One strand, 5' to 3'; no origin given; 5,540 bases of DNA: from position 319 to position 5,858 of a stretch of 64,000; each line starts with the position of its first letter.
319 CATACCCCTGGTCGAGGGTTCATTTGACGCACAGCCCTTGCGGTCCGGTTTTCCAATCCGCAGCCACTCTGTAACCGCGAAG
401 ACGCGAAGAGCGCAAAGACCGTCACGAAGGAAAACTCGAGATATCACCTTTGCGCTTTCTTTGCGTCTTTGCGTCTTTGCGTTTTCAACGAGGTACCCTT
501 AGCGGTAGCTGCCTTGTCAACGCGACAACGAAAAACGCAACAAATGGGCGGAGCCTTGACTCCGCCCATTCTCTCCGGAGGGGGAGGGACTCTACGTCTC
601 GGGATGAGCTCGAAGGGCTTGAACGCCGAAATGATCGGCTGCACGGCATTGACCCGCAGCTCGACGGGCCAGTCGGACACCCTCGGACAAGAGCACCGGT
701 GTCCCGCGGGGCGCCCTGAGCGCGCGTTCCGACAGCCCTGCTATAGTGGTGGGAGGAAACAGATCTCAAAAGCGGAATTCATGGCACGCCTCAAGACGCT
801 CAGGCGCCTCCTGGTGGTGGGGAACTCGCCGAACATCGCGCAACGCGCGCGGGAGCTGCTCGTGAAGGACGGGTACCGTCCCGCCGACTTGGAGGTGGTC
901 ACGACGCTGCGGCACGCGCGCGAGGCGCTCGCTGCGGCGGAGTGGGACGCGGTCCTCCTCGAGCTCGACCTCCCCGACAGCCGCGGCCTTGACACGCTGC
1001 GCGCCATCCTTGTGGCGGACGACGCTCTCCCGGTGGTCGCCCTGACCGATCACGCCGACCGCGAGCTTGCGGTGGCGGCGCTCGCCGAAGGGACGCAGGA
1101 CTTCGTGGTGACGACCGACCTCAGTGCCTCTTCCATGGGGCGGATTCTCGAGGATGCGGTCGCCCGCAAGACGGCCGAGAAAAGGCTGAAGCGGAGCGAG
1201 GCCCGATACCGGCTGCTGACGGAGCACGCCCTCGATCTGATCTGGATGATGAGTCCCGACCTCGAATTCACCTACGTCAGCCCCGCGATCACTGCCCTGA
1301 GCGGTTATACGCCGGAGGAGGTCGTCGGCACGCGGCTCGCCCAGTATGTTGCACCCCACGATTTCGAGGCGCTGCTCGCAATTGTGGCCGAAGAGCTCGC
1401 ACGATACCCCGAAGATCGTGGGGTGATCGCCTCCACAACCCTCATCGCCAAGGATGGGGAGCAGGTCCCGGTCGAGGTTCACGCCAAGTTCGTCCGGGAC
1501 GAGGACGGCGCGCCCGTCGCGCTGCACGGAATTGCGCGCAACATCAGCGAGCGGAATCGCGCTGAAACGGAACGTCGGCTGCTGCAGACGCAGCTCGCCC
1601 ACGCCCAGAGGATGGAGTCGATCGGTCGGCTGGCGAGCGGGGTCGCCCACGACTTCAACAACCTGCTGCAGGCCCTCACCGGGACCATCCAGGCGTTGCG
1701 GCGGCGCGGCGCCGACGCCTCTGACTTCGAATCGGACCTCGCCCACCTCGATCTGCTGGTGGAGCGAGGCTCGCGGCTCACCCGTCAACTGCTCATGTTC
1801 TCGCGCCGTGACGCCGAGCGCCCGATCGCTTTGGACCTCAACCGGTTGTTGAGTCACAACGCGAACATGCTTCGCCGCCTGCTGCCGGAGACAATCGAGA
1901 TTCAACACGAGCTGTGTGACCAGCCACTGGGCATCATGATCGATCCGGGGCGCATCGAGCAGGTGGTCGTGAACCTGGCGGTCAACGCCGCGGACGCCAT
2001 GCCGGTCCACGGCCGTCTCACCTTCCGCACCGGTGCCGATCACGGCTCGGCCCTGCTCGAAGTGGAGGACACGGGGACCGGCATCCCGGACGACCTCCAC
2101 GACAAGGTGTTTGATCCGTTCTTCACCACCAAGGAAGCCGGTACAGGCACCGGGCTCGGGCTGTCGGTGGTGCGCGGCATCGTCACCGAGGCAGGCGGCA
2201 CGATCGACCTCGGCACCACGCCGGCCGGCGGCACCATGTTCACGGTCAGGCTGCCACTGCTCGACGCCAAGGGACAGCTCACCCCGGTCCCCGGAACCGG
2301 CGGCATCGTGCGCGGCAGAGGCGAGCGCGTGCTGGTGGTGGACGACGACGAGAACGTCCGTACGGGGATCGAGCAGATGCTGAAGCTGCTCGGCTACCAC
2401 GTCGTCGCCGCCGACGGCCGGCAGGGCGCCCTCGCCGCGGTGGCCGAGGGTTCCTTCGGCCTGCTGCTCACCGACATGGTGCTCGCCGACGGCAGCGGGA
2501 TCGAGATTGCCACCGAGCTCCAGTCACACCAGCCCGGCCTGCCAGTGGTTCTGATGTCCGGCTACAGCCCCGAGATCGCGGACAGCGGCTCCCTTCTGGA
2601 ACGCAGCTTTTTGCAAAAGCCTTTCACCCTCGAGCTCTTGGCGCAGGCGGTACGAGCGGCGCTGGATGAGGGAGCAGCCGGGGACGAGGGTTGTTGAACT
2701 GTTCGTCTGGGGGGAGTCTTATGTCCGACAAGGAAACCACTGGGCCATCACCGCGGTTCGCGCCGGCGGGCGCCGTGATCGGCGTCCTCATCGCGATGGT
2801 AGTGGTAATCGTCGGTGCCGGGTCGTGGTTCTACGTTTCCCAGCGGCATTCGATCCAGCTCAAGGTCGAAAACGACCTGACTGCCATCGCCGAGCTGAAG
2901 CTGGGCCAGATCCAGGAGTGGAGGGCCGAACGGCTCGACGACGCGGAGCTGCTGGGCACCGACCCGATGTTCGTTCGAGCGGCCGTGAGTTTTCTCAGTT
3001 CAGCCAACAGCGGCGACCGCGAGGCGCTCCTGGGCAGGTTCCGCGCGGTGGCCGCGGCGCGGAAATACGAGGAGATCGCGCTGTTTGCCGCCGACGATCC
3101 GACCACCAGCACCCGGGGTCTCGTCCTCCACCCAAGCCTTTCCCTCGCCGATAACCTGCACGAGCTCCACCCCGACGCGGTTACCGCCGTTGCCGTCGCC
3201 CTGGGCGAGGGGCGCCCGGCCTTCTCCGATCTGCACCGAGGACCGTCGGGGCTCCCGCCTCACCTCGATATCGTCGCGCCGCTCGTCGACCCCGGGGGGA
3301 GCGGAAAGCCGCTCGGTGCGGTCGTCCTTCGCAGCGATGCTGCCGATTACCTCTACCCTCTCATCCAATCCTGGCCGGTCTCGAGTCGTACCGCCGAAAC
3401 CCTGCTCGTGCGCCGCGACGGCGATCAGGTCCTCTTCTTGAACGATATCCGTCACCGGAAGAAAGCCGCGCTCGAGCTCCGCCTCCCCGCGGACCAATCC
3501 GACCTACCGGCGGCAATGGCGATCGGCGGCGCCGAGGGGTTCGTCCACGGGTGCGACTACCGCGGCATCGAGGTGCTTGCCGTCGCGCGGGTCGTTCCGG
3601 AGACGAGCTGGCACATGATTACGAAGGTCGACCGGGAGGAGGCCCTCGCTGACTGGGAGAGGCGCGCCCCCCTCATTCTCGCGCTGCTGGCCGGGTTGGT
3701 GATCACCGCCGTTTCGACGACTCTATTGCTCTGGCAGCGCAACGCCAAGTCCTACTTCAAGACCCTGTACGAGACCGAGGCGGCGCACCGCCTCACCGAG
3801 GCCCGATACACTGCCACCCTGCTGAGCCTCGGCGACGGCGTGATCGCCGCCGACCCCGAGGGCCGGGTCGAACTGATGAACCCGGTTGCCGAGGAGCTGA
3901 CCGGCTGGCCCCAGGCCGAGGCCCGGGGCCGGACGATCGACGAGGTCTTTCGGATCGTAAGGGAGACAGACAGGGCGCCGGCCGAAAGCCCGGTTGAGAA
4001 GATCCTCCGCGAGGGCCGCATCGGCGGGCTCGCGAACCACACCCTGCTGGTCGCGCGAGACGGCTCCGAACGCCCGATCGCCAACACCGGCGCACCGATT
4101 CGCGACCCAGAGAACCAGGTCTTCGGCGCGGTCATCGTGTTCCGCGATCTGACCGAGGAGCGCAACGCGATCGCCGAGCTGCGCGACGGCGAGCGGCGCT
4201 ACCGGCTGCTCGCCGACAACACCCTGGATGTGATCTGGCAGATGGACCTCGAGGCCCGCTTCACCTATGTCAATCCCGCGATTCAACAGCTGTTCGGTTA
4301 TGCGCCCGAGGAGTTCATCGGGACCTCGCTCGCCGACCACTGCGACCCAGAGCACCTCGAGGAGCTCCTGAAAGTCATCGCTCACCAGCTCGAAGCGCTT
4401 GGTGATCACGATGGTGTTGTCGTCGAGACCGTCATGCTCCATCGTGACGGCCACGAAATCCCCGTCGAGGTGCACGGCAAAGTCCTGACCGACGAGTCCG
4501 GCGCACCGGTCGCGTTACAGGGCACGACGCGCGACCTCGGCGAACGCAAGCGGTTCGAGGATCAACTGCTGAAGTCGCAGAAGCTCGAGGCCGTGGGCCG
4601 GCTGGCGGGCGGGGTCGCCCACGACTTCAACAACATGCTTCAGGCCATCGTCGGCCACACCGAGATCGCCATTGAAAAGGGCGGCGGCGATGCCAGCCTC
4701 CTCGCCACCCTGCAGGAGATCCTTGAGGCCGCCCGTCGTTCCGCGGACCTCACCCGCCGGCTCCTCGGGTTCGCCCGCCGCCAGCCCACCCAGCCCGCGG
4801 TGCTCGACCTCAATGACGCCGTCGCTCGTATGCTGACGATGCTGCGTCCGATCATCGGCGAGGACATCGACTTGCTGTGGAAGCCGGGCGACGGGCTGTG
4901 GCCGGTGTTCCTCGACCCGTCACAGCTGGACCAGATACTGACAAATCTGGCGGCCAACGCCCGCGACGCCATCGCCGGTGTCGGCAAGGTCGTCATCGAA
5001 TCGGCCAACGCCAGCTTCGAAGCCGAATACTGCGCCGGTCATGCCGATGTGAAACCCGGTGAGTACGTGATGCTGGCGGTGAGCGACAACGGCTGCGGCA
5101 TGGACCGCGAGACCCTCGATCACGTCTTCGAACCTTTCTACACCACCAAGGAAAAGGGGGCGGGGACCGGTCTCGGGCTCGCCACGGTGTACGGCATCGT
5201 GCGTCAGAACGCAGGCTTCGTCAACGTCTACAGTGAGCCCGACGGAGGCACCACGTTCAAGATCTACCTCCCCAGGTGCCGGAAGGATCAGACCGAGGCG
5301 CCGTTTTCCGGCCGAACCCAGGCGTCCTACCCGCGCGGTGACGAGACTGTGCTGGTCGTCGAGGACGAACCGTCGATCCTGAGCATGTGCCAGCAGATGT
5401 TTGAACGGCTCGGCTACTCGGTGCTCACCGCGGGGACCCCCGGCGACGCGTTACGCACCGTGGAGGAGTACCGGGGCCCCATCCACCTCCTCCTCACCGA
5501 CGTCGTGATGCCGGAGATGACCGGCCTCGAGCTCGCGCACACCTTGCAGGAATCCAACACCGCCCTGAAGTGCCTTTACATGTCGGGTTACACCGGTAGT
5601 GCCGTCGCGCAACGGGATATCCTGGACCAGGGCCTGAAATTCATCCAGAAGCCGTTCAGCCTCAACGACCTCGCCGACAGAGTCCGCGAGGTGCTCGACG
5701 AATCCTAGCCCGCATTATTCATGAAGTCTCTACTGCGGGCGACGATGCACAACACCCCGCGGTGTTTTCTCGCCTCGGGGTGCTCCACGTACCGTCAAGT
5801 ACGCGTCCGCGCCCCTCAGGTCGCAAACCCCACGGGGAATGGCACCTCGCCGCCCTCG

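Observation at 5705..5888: Two 100 percent identical 176-bp MITEs in inverted orientation 52.6 kb apart, each with a YTAR target-site duplication; one sits on a kinase stop codon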

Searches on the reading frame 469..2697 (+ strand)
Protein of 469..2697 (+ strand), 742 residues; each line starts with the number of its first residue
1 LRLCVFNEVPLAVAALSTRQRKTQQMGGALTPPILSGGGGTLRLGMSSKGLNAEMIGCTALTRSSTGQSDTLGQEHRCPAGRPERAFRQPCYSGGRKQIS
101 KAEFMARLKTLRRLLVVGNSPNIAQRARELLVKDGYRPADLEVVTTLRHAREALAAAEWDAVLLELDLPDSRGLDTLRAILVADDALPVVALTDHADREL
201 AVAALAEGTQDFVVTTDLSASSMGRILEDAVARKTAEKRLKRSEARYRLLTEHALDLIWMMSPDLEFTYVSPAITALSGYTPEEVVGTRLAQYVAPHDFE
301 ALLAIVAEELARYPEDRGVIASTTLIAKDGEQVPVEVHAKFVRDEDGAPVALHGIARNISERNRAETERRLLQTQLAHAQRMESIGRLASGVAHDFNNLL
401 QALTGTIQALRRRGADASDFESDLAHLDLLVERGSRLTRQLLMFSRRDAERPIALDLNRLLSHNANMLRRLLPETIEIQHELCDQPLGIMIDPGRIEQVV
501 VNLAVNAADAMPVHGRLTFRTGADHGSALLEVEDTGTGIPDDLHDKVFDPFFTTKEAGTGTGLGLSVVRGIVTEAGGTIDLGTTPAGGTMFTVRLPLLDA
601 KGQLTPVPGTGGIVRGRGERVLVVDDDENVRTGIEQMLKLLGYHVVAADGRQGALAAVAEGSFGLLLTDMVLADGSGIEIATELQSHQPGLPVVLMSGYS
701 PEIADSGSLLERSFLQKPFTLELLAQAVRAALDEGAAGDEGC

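Call 12: search_protein_families(library=pfam, proteins=[window:469-2697:+])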
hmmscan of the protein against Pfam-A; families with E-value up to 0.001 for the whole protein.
window:469-2697:+ (742 aa): 8 families
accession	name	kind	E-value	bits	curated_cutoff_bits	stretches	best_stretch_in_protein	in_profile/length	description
PF00072.30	Response_reg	-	4.1e-32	111.1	30.2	2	621-729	1-111/111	Response regulator receiver domain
PF02518.31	HATPase_c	-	4.3e-25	88.7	26.4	1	492-597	2-109/111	Histidine kinase-, DNA gyrase B-, and HSP90-like ATPase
PF00989.32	PAS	-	8.1e-11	42.4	22.6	1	246-357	2-111/113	PAS fold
PF08447.18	PAS_3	-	1.5e-10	41.6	25.6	1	268-356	2-89/89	PAS fold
PF13426.13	PAS_9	-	3.9e-10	40.3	27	1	258-361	4-103/103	PAS domain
PF08448.16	PAS_4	-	4.6e-10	40.1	23.1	1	254-363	4-109/110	PAS fold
PF00512.31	HisKA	-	5.1e-06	26.9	26.9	1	386-450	3-66/66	His Kinase A (phospho-acceptor) domain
PF06490.17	FleQ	-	1.7e-05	25.5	22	0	620-702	1-81/108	Flagellar regulatory protein FleQ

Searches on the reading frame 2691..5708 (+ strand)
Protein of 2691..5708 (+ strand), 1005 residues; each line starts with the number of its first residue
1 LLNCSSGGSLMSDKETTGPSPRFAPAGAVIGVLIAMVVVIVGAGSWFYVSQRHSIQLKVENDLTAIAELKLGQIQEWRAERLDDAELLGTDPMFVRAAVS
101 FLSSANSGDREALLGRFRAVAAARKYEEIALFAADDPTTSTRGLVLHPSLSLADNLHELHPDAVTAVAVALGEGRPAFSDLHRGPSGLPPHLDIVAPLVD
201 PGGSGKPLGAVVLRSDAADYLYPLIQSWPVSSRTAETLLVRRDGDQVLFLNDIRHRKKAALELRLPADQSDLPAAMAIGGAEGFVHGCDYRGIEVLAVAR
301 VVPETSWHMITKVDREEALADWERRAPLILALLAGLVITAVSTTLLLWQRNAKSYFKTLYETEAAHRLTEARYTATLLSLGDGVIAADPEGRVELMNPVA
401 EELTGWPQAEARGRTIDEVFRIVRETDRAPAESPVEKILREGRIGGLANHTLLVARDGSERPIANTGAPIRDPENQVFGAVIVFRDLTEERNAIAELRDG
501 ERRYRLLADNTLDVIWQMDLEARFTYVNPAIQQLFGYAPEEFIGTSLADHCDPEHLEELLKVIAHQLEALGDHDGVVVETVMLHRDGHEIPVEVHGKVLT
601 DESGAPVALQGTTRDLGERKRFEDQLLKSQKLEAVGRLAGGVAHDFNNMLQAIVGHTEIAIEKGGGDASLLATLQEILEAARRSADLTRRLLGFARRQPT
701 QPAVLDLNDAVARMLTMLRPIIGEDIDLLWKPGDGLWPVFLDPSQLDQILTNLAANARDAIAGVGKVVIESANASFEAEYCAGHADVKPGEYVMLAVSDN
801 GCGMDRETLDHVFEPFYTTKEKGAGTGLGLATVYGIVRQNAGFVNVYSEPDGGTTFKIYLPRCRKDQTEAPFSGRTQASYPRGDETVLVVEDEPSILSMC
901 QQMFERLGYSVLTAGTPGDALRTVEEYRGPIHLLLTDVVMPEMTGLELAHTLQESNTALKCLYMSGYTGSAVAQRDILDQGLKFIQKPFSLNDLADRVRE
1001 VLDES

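Call 12: search_protein_families(library=pfam, proteins=[window:2691-5708:+])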
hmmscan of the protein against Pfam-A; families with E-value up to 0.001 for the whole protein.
window:2691-5708:+ (1005 aa): 8 families
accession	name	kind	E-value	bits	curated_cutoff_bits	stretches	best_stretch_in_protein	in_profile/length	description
PF00989.32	PAS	-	1.2e-28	99.9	22.6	2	372-486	2-112/113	PAS fold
PF08448.16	PAS_4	-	2.8e-27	95.6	23.1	2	379-491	3-109/110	PAS fold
PF13426.13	PAS_9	-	3.8e-25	88.6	27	2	519-616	8-101/103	PAS domain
PF02518.31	HATPase_c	-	2.5e-21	76.6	26.4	1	742-862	2-109/111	Histidine kinase-, DNA gyrase B-, and HSP90-like ATPase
PF08447.18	PAS_3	-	2e-19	70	25.6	2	525-612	2-88/89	PAS fold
PF00072.30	Response_reg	-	4.3e-19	69.1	30.2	1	887-999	1-111/111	Response regulator receiver domain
PF13188.13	PAS_8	-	6.8e-16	58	21.8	2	502-555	1-55/65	PAS domain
PF00512.31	HisKA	-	9.9e-06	26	26.9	1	636-698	3-64/66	His Kinase A (phospho-acceptor) domain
